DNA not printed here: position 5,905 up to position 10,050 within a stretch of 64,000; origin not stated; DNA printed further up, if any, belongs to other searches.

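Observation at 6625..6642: Thioesterase nucleophile is cysteine (GWCFGG) instead of serine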

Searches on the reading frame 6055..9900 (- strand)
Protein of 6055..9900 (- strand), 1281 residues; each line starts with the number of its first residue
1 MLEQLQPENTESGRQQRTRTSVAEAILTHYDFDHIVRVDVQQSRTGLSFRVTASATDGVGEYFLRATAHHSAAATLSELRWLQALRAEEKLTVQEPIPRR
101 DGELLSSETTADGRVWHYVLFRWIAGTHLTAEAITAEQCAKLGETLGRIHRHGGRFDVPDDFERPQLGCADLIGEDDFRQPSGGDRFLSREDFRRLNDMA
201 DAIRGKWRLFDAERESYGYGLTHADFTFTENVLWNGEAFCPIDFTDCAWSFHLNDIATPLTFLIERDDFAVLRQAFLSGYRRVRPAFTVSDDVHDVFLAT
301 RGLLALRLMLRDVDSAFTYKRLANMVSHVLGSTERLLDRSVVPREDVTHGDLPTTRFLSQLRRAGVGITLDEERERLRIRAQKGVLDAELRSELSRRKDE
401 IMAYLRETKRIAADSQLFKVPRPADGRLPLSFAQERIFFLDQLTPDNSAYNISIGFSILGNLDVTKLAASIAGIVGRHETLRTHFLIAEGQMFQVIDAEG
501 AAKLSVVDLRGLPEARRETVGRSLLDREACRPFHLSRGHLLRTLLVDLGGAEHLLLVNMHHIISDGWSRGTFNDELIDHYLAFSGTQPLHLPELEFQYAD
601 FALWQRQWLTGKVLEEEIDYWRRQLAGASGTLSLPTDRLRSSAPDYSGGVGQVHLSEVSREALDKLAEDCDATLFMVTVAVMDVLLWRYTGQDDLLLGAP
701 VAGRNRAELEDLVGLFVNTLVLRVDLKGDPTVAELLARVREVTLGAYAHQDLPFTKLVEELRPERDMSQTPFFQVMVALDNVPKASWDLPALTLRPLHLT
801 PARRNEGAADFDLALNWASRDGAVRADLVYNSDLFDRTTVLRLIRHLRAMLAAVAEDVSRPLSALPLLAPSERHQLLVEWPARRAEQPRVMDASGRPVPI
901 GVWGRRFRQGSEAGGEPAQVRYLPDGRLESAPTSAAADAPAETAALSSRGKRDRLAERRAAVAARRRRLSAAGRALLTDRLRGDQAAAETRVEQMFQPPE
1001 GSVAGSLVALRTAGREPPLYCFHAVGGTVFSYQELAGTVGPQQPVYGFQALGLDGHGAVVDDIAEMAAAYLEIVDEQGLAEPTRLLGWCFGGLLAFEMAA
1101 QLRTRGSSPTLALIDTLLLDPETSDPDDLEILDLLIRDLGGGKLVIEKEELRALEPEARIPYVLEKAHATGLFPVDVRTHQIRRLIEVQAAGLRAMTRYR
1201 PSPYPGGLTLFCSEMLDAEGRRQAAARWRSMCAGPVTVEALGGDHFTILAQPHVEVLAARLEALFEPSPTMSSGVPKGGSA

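Call 5: search_protein_families(library=pfam, proteins=[window:6055-9900:-], max_evalue=0.01)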
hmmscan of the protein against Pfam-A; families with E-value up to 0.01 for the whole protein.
window:6055-9900:- (1281 aa): 4 families
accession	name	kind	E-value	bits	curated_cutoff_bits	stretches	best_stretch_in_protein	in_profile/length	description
PF00668.25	Condensation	-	2e-100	337.1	30.6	1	427-877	4-456/456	Condensation domain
PF00975.26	Thioesterase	-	2.8e-26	93.6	26.4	1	1018-1262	2-223/226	Thioesterase domain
PF01636.29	APH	-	1.1e-18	68.3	23.2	1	42-284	4-233/239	Phosphotransferase enzyme family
PF18563.6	TubC_N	-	4.7e-13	49.5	26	1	356-407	3-52/52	TubC N-terminal docking domain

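Call 13: find_encoding_contigs(protein=window:6055-9900:-, flank=3000, max_places=4)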
Protein window:6055-9900:- (1281 aa): no gene with exactly this product is on record in the collection.

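Call 14: find_related_loci(query=window:6055-9900:-, collection=genome_contigs, flank=10000)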
Query window:6055-9900:- (1281 aa) in genome_contigs; peptide patterns used: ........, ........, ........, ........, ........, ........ (x = any residue, [..] = any of these).
108 stretches matched a pattern; 12 encode a relative of the query (tblastn E <= 1e-3); 11 distinct loci.
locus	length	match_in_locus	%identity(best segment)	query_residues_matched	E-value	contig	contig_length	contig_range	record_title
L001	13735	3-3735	47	423-888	6e-118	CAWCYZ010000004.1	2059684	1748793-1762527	MAG: uncultured Acidobacteriota bacterium isolate MFD01213.bin.2.31 genome assembly, contig: contig_3575, whole genome s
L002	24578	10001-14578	45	428-888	2e-105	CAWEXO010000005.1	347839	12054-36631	MAG: uncultured Verrucomicrobiae bacterium isolate MFD09603.bin.2.211 genome assembly, contig: contig_36272, whole genom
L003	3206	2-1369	46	429-889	4e-108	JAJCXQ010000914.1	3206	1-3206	MAG: Acidobacteriota bacterium isolate OFTM268 OFTM268_913, whole genome shotgun sequence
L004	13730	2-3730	46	423-888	3e-107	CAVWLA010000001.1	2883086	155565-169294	MAG: uncultured Acidobacteriota bacterium isolate MFD09368.bin.1.23 genome assembly, contig: contig_13842, whole genome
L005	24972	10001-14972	46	358-889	4e-101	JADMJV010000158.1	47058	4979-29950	MAG: bacterium isolate MAG_50 NODE_861_length_47058_cov_5.804098, whole genome shotgun sequence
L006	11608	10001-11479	39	383-880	3e-101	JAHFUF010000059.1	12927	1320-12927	MAG: Blastocatellia bacterium isolate nzgw73 NODE_6526_length_12928_cov_7.382838, whole genome shotgun sequence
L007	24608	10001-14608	40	421-873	2e-96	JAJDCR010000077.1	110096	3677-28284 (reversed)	MAG: Planctomycetota bacterium isolate OFTM357 OFTM357_76, whole genome shotgun sequence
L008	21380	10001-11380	46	422-886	8e-119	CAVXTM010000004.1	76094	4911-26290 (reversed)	MAG: uncultured Gammaproteobacteria bacterium isolate MFD06229.bin.1.238 genome assembly, contig: contig_12396, whole ge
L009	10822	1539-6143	39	337-898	1e-99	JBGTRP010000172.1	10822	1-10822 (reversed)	MAG: Acanthopleuribacteraceae bacterium isolate WDNA12_bin.10.orig NODE_4917_length_10822_cov_0.489201, whole genome sho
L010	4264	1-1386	38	434-888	1e-92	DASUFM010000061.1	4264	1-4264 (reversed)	MAG TPA_asm: Blastocatellia bacterium isolate SMAG_U1379 k141_1030492, whole genome shotgun sequence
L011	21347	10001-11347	38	426-879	1e-78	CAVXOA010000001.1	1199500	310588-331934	MAG: uncultured Planctomycetota bacterium isolate MFD01916.bin.3.84 genome assembly, contig: contig_158, whole genome sh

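Call 24: find_homologous_proteins(query=window:6055-9900:-, max_evalue=1e-20)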
Query window:6055-9900:- (1281 aa): 152 proteins with E <= 1e-20 among 8000 candidates; the best 120 are listed.
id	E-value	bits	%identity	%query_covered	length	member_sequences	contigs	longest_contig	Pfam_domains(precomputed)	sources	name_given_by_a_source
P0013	0.0e+0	2884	100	100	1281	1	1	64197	PF00668.26,PF18563.7,PF00975.27,PF01636.30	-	-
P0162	1.1e-226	773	43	39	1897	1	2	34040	PF00668.26,PF02668.23,PF00550.32,PF00501.35,PF13193.13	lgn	-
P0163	1.1e-225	770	44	43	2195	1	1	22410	PF00668.26,PF00550.32,PF00501.35,PF13193.13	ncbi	ncbi:MAG: amino acid adenylation domain-containing protein [Pyrinomonadaceae bacterium]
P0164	9.6e-223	760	44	39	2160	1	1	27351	PF00668.26,PF00550.32,PF00501.35,PF13193.13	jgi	jgi:amino acid adenylation domain-containing protein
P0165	4.6e-215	735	49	36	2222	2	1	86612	PF00668.26,PF00550.32,PF00501.35,PF13193.13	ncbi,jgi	jgi:amino acid adenylation domain-containing protein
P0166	1.1e-211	724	43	38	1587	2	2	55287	PF00668.26,PF00550.32,PF00501.35,PF13193.13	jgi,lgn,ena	-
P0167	1.5e-206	707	44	37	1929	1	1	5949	PF00668.26,PF00550.32,PF00501.35,PF13193.13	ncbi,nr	ncbi:MAG TPA: amino acid adenylation domain-containing protein, partial [Longimicrobiaceae bacterium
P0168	3.4e-206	706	44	36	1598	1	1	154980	PF00668.26,PF00550.32,PF00501.35,PF13193.13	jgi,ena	-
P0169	5.6e-205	702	44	36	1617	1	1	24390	PF00668.26,PF00550.32,PF00501.35,PF13193.13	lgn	-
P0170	9.3e-205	701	44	36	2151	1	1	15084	PF00668.26,PF00550.32,PF00501.35,PF13193.13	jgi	jgi:amino acid adenylation domain-containing protein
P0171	1.2e-199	684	42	39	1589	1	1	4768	PF00668.26,PF00550.32,PF00501.35,PF13193.13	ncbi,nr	ncbi:MAG TPA: amino acid adenylation domain-containing protein, partial [Longimicrobium sp.]|nr:amin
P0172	1.1e-197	677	43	37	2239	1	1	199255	PF00668.26,PF00550.32,PF00501.35,PF13193.13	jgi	jgi:amino acid adenylation domain-containing protein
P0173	1.3e-196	674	34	66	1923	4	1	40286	PF00668.26,PF00550.32,PF00501.35,PF13193.13,PF00975.27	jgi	jgi:amino acid adenylation domain-containing protein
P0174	1.3e-196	674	42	36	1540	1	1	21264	PF00668.26,PF00550.32,PF00501.35,PF13193.13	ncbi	ncbi:MAG: amino acid adenylation domain-containing protein, partial [bacterium]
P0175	1.6e-196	674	43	36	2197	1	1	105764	PF00668.26,PF00550.32,PF00501.35,PF13193.13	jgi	jgi:amino acid adenylation domain-containing protein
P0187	2.4e-166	574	40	68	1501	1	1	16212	PF00668.26,PF00550.32,PF18563.7,PF00501.35,PF13193.13,PF01636.30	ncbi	-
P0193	4.3e-155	536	41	64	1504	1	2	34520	PF00668.26,PF00550.32,PF18563.7,PF00501.35,PF13193.13,PF01636.30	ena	-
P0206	3.1e-121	424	39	38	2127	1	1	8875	PF00668.26,PF13469.13,PF00550.32,PF00501.35,PF13193.13,PF00975.27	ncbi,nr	ncbi:MAG TPA: amino acid adenylation domain-containing protein [Thermoanaerobaculia bacterium]|nr:am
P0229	7.3e-102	360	41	44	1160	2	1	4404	PF00668.26,PF13469.13,PF01073.26,PF07993.19,PF01370.28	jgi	jgi:thioester reductase-like protein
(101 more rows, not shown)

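Call 25: find_encoding_contigs(protein=P0187, flank=10000, max_places=2)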
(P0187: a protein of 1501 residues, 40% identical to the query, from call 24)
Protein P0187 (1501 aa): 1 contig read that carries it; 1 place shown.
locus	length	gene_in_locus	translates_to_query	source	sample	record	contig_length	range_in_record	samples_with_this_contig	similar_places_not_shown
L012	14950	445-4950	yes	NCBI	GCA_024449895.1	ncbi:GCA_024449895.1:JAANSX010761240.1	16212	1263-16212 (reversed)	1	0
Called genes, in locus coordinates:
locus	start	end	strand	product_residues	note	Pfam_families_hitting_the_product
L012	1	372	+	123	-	?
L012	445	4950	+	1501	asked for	PF01636:APH, PF18563:TubC_N, PF00668:Condensation, PF00501:AMP-binding, PF13193:AMP-binding_C, PF00550:PP-binding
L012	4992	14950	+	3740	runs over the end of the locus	?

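Call 26: find_encoding_contigs(protein=P0193, flank=10000, max_places=2)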
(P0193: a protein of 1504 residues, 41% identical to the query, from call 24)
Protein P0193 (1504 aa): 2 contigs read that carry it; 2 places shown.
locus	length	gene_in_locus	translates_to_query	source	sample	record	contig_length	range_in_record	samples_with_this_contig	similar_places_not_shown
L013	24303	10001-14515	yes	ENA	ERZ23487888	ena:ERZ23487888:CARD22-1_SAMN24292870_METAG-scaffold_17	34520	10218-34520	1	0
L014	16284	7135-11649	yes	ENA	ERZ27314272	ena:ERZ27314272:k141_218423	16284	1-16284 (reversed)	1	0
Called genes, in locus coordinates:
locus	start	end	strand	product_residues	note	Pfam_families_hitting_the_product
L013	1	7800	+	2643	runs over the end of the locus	PF00668:Condensation, PF00501:AMP-binding, PF13193:AMP-binding_C, PF00550:PP-binding, PF00109:ketoacyl-synt, PF02801:Ketoacyl-synt_C, PF16197:KAsynt_C_assoc, PF22336:RhiE-like_linker, +4 more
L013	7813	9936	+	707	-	PF18563:TubC_N, PF00724:Oxidored_FMN, PF00890:FAD_binding_2 (weak), PF01266:DAO (weak), PF07992:Pyr_redox_2, PF12831:FAD_oxidored, PF13738:Pyr_redox_3, PF00070:Pyr_redox, +6 more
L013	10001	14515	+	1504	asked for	PF01636:APH, PF18563:TubC_N, PF00668:Condensation, PF00501:AMP-binding, PF13193:AMP-binding_C, PF00550:PP-binding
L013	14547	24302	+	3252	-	?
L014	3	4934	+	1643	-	?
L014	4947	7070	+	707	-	PF18563:TubC_N, PF00724:Oxidored_FMN, PF00890:FAD_binding_2 (weak), PF01266:DAO (weak), PF07992:Pyr_redox_2, PF12831:FAD_oxidored, PF13738:Pyr_redox_3, PF00070:Pyr_redox, +6 more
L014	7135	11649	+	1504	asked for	PF01636:APH, PF18563:TubC_N, PF00668:Condensation, PF00501:AMP-binding, PF13193:AMP-binding_C, PF00550:PP-binding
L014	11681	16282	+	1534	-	?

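Call 47: find_encoding_contigs(protein=P0206, flank=10000, max_places=3)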
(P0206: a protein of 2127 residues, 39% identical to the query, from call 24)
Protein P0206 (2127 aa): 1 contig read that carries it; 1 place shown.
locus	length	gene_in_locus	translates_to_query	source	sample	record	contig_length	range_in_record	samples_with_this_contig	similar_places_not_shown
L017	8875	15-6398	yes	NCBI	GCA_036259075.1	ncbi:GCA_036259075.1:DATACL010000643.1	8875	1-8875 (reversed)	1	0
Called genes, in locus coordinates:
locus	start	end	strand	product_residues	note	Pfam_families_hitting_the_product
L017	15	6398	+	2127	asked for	PF00501:AMP-binding, PF13193:AMP-binding_C, PF00550:PP-binding, PF13469:Sulfotransfer_3, PF00668:Condensation, PF00501:AMP-binding, PF13193:AMP-binding_C, PF00550:PP-binding, +1 more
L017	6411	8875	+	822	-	PF00668:Condensation, PF00501:AMP-binding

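Call 48: find_encoding_contigs(protein=P0229, flank=10000, max_places=3)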
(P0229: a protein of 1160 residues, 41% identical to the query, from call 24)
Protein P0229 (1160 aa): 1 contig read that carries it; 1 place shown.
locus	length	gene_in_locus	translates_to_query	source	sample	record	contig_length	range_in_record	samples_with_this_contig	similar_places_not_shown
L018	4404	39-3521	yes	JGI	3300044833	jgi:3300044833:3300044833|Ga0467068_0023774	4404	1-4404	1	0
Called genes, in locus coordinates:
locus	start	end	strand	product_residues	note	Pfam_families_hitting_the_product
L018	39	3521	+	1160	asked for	PF13469:Sulfotransfer_3 (weak), PF00668:Condensation, PF01073:3Beta_HSD (weak), PF01370:Epimerase, PF07993:NAD_binding_4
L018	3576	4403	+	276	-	?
